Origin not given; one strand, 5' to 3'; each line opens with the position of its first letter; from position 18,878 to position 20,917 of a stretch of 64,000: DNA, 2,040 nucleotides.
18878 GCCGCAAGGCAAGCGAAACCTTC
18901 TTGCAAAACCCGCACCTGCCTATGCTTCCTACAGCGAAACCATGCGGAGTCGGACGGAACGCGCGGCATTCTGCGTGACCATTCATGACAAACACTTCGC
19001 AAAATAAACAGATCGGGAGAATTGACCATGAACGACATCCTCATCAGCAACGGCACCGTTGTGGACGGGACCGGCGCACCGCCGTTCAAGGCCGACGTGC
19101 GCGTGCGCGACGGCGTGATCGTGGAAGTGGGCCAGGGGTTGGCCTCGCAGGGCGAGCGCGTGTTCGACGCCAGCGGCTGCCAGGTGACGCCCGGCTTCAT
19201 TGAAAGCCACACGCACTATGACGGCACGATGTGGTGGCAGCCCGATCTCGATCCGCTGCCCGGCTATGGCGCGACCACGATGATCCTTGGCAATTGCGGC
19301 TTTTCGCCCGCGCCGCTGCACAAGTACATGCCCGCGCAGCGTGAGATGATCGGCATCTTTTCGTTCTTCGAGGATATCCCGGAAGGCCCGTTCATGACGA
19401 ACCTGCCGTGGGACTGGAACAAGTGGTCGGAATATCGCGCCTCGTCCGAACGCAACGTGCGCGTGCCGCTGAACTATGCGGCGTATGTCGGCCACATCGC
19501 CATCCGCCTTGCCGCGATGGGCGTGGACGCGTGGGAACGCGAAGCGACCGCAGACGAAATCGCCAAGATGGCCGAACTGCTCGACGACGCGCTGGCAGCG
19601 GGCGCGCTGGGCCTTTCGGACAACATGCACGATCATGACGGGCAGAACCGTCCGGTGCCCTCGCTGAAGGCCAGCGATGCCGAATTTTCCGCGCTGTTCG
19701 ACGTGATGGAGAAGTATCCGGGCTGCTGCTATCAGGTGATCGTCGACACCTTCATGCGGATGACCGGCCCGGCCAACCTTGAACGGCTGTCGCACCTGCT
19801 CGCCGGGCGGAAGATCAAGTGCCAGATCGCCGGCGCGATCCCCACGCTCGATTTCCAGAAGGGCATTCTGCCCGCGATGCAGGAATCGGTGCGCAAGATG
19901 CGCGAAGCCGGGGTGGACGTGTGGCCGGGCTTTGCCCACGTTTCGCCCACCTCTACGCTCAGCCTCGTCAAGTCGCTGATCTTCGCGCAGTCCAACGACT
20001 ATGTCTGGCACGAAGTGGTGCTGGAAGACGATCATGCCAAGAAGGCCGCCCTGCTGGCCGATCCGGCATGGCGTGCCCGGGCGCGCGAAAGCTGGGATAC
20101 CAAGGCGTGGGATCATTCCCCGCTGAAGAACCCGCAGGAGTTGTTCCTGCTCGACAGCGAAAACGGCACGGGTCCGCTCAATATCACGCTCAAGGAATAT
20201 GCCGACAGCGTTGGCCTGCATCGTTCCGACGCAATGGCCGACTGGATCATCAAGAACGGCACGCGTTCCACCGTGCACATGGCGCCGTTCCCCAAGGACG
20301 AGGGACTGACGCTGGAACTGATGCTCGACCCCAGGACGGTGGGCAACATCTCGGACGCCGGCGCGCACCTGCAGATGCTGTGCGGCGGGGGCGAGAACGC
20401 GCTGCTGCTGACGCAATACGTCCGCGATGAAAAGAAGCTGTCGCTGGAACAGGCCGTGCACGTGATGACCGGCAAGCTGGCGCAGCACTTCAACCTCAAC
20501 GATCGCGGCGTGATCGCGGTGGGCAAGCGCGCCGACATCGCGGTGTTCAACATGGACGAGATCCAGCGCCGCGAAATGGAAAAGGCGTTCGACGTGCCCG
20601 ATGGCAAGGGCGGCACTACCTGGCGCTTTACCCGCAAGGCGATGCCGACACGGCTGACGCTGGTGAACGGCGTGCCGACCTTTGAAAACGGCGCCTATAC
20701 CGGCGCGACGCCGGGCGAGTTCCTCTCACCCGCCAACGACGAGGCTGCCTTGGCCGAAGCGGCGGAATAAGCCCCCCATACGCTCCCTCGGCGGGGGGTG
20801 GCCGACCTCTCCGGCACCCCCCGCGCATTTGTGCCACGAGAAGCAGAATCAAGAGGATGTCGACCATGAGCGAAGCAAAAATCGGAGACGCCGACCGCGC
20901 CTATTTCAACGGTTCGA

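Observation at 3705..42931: Four Coq4-like metalloenzyme paralogs inside a steroid-catabolic cluster: candidate new catabolic enzyme subfamily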

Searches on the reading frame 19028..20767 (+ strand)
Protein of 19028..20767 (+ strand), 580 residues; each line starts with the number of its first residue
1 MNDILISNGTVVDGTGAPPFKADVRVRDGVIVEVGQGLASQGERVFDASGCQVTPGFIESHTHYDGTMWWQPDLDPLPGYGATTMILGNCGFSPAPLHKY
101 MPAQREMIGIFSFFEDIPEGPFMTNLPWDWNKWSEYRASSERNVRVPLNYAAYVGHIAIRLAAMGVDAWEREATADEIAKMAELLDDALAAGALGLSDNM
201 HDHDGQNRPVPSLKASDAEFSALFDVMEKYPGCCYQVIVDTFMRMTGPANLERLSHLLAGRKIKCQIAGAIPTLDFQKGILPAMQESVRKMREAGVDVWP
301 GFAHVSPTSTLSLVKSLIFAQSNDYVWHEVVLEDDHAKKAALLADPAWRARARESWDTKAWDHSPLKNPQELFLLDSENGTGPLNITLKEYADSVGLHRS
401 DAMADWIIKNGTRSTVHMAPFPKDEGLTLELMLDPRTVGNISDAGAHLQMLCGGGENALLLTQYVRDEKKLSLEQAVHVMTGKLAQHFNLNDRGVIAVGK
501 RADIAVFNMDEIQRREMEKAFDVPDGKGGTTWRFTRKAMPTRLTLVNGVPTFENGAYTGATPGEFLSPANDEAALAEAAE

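Call 62: search_protein_families(library=ncbifam, proteins=[window:19028-20767:+], max_evalue=0.00001)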
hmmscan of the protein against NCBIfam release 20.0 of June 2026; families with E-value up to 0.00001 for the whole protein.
window:19028-20767:+ (580 aa): 45 families (the best 25 are shown)
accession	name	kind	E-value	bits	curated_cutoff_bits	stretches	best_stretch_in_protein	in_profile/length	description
NF006560.0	PRK09061.1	subfamily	1e-18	66.9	340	1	2-63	26-86/517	amidohydrolase family protein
TIGR02033.1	D-hydantoinase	equivalog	4.1e-17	62.3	393.25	1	4-65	1-61/454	dihydropyrimidinase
NF006689.0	PRK09237.1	equivalog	4.1e-16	58.5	371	1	3-67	4-70/383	amidohydrolase/deacetylase family metallohydrolase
NF009941.0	PRK13404.1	subfamily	8.4e-16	57.7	647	1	3-66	5-65/478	dihydropyrimidinase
NF004839.0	PRK06189.1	equivalog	1.2e-15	57.1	631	1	2-65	3-64/451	allantoinase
TIGR03178.1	allantoinase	equivalog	4.4e-14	52.1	357.85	1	3-64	1-60/441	allantoinase AllB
NF006559.0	PRK09060.1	equivalog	1.4e-13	49.9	482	1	3-64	6-65/444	dihydroorotase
NF002668.0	PRK02382.1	equivalog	2.5e-13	49.5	452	0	1-64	3-57/436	dihydroorotase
NF006055.0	PRK08203.1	equivalog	6.4e-13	48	532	1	448-516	331-399/455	8-oxoguanine deaminase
NF009059.0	PRK12393.1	equivalog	7.8e-13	47.9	543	1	13-64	20-71/460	amidohydrolase family protein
NF009060.0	PRK12394.1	equivalog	2e-12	46.6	442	1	2-91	3-95/381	metallo-dependent hydrolase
TIGR02318.1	phosphono_phnM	equivalog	2.6e-12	46.3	390.55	1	465-511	314-360/376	phosphonate metabolism protein PhnM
NF006837.0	PRK09357.1-2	equivalog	3.3e-12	45.7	575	1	458-519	333-392/428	dihydroorotase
NF006839.0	PRK09357.1-4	equivalog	8.8e-12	44.3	576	1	4-64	2-62/422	dihydroorotase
NF006688.0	PRK09236.1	equivalog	1.2e-11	44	535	0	1-64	1-63/444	dihydroorotase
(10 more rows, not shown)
